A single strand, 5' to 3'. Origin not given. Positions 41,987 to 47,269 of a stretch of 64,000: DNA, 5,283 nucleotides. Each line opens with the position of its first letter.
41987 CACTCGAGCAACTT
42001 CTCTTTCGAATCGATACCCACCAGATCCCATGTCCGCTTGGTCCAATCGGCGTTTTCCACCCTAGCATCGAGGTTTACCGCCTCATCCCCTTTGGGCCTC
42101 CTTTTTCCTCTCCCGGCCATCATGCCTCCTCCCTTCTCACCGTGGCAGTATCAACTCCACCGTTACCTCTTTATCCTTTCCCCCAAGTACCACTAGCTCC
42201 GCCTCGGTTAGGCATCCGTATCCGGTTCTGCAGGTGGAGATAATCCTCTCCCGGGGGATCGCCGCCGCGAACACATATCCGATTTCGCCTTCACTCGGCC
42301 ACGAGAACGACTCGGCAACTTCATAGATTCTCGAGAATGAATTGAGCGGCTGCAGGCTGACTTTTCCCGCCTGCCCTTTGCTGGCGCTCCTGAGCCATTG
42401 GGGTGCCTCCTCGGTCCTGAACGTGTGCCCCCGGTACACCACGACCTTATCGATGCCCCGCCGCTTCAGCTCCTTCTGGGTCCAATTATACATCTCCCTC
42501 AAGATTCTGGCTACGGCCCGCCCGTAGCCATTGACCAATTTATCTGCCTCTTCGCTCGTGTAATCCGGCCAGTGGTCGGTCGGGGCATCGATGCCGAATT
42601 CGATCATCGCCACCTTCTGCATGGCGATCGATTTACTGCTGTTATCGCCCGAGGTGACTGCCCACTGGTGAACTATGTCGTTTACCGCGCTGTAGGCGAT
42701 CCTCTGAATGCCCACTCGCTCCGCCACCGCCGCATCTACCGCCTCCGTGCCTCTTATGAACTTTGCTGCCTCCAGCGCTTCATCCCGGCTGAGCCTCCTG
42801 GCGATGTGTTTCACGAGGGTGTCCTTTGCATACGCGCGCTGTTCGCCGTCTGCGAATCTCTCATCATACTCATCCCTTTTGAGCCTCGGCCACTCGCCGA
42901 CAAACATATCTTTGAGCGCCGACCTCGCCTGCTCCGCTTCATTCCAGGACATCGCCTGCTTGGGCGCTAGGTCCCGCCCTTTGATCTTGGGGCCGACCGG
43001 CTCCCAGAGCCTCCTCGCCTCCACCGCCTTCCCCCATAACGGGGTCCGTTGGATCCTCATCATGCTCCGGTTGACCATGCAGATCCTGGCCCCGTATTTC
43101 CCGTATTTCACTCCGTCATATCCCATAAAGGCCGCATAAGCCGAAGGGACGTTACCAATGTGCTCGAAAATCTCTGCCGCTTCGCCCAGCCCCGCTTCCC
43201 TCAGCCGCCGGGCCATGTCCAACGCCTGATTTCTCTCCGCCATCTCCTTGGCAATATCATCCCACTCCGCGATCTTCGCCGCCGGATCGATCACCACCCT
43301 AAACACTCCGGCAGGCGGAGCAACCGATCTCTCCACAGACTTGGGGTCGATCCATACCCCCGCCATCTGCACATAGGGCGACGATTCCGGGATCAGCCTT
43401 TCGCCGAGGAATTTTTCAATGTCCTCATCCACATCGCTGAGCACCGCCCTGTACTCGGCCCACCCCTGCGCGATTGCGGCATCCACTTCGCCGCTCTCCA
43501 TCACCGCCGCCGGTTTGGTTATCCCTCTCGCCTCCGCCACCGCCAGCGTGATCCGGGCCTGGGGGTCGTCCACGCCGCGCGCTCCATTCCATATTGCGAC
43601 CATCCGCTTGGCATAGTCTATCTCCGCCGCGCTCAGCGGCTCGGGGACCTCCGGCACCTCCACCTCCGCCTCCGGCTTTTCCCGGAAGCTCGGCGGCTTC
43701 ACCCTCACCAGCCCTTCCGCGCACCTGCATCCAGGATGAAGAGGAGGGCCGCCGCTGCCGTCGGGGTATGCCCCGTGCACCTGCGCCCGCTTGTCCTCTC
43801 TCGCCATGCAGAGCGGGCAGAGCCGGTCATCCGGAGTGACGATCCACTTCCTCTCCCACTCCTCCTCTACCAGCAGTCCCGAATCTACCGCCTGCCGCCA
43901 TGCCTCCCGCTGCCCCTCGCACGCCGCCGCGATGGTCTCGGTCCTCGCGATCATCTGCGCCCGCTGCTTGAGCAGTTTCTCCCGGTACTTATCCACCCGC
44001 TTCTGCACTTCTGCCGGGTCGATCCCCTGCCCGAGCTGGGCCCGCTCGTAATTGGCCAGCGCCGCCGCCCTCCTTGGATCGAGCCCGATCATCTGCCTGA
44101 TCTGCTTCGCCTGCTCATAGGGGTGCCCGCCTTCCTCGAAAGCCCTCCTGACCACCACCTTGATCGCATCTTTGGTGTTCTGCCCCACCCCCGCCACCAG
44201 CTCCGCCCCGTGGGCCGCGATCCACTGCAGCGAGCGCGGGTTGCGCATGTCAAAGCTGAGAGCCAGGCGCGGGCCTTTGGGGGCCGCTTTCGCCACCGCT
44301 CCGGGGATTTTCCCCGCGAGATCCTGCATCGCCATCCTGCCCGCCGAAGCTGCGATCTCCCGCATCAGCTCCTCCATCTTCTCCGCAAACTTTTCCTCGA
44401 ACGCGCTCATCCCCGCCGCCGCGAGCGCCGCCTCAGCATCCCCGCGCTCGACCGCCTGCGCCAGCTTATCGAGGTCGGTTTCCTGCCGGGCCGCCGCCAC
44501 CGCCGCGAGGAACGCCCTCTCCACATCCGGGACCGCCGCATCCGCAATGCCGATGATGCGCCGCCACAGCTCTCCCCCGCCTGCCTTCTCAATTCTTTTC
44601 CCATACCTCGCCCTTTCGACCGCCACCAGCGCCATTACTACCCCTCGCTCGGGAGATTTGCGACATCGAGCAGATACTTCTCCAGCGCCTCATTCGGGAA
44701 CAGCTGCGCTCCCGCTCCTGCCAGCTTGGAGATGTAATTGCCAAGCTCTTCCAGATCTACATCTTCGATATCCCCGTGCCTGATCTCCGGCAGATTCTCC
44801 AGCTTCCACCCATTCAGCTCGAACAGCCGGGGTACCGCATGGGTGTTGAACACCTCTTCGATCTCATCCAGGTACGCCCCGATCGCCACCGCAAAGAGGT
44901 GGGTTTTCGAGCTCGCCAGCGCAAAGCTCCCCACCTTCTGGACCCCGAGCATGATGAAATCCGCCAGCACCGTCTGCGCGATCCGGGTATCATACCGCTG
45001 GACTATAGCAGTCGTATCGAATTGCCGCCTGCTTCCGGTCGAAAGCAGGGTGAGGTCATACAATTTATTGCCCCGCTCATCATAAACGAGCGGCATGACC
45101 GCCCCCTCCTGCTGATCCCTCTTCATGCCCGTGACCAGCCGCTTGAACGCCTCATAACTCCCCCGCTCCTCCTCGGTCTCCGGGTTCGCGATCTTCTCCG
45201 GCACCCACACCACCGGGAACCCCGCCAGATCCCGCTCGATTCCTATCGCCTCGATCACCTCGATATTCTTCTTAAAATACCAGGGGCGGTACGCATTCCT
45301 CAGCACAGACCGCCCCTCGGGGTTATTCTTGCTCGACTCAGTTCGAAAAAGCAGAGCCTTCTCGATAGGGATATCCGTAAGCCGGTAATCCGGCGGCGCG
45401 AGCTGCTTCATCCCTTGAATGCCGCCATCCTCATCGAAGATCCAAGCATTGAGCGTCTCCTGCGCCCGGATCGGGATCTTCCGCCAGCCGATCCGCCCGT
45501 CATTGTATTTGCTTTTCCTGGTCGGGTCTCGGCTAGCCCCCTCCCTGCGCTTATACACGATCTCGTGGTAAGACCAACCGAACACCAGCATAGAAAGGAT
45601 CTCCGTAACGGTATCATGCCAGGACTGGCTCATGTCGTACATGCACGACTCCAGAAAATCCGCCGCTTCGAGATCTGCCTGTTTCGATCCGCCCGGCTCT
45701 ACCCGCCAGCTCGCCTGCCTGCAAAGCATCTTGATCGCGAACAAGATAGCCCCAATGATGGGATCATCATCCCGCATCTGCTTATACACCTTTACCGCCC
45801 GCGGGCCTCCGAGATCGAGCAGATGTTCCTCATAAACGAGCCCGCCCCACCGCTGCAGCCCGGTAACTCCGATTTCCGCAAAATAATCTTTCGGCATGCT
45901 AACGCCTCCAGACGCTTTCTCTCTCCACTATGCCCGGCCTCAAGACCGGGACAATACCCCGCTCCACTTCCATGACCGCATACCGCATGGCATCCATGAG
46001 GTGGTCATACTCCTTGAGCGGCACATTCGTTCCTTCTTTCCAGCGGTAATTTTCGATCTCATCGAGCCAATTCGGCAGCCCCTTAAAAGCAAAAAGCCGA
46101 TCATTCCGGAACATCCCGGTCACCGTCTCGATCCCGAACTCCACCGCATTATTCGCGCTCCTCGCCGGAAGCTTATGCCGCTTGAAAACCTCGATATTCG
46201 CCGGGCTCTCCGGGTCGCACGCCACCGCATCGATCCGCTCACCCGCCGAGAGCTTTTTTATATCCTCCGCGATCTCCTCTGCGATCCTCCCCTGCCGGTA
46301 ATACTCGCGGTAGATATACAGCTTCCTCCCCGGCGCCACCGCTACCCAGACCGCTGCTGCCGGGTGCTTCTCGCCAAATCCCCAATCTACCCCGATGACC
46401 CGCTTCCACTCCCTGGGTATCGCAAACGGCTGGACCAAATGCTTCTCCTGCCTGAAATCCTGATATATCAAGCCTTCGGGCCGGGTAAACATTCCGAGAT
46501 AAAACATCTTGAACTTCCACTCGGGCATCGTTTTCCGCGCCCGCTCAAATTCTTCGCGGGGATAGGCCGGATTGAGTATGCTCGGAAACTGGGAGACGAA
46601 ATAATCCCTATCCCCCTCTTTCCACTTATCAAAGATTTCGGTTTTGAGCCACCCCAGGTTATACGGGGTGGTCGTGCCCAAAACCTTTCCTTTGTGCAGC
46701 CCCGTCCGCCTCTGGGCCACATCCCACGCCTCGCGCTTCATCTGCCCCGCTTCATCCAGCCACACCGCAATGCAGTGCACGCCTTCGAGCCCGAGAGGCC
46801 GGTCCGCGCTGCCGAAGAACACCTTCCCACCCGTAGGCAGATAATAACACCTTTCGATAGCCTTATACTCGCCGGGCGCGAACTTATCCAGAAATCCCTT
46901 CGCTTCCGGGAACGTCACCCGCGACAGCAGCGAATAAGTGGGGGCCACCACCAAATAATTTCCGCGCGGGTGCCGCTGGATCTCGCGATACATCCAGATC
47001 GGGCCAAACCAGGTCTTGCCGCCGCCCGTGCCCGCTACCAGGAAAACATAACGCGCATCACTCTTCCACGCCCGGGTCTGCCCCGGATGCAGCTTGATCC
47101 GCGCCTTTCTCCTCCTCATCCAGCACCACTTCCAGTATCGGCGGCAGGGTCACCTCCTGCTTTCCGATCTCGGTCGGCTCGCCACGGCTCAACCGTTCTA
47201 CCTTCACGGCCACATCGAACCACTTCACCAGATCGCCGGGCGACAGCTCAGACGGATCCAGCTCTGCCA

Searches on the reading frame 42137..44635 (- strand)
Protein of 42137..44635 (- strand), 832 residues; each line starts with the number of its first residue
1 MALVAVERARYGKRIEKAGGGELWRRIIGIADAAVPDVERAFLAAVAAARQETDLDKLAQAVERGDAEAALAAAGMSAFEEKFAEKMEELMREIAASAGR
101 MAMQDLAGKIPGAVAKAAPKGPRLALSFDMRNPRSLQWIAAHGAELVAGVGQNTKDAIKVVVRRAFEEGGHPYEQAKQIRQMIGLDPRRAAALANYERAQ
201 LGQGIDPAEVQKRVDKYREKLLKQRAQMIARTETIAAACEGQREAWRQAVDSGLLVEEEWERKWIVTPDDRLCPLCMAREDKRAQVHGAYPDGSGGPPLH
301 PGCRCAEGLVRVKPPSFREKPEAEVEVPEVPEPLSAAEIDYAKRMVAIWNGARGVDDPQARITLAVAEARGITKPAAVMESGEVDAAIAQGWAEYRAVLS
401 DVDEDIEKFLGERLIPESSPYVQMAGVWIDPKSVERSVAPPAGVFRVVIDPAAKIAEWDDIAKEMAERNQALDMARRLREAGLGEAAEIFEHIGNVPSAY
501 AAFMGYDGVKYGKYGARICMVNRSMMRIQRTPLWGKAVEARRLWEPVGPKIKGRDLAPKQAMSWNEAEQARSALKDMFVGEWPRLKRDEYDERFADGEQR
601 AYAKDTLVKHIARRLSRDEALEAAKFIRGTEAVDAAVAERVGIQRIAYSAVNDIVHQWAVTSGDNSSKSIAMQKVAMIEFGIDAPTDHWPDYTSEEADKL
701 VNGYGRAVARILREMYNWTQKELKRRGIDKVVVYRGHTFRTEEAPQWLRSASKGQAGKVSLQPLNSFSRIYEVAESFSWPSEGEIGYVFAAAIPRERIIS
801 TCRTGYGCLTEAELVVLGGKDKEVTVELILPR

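Call 23: search_protein_families(library=phrogs, proteins=[window:42137-44635:-], max_evalue=0.00001)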
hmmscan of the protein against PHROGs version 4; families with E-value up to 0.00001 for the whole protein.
window:42137-44635:- (832 aa): 8 families
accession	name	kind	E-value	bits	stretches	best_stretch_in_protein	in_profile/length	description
phrog_3517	-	head and packaging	1.2e-35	124.5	1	32-310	17-328/371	head morphogenesis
phrog_16493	-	head and packaging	1.6e-19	71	1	55-344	29-313/535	head maturation protease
phrog_2468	-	head and packaging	9.7e-19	68.9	1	50-276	53-228/303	head morphogenesis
phrog_2662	-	head and packaging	2.4e-15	57.2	1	191-306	589-704/717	portal protein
phrog_28652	-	unknown function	3.1e-15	56.9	1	112-313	93-302/497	-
phrog_6577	-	unknown function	5.3e-12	45.9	1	133-326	94-243/1066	-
phrog_595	-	head and packaging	4.6e-11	43.7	1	199-306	195-293/513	head maturation protease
phrog_4728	-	head and packaging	2.1e-09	37.7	1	203-310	198-299/591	head morphogenesis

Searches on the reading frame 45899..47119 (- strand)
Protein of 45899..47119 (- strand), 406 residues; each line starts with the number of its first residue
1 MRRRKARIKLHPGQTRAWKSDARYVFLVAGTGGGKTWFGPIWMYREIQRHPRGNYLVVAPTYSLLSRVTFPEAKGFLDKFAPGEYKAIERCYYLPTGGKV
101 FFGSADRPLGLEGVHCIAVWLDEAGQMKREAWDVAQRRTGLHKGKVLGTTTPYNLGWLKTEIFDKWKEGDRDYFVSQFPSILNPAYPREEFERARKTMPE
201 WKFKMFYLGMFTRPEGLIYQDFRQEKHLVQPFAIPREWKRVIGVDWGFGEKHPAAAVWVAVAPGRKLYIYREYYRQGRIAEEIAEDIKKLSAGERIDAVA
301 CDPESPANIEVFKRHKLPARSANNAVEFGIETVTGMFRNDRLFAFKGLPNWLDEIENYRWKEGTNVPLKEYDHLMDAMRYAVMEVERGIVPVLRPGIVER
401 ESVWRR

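Call 23: search_protein_families(library=phrogs, proteins=[window:45899-47119:-], max_evalue=0.00001)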
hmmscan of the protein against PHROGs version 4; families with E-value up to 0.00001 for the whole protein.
window:45899-47119:- (406 aa): 5 families
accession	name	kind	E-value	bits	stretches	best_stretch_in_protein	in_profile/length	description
phrog_2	-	head and packaging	5.7e-49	168.6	1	8-389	264-596/807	terminase large subunit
phrog_5653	-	head and packaging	6.5e-35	121.7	1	211-386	3-181/199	terminase large subunit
phrog_10250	-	head and packaging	3.1e-21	77.1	1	195-384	2-214/228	terminase large subunit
phrog_6672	-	head and packaging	3.6e-13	50.3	1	265-384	5-128/145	terminase large subunit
phrog_979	-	head and packaging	6.9e-06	26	0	9-138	153-287/642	terminase large subunit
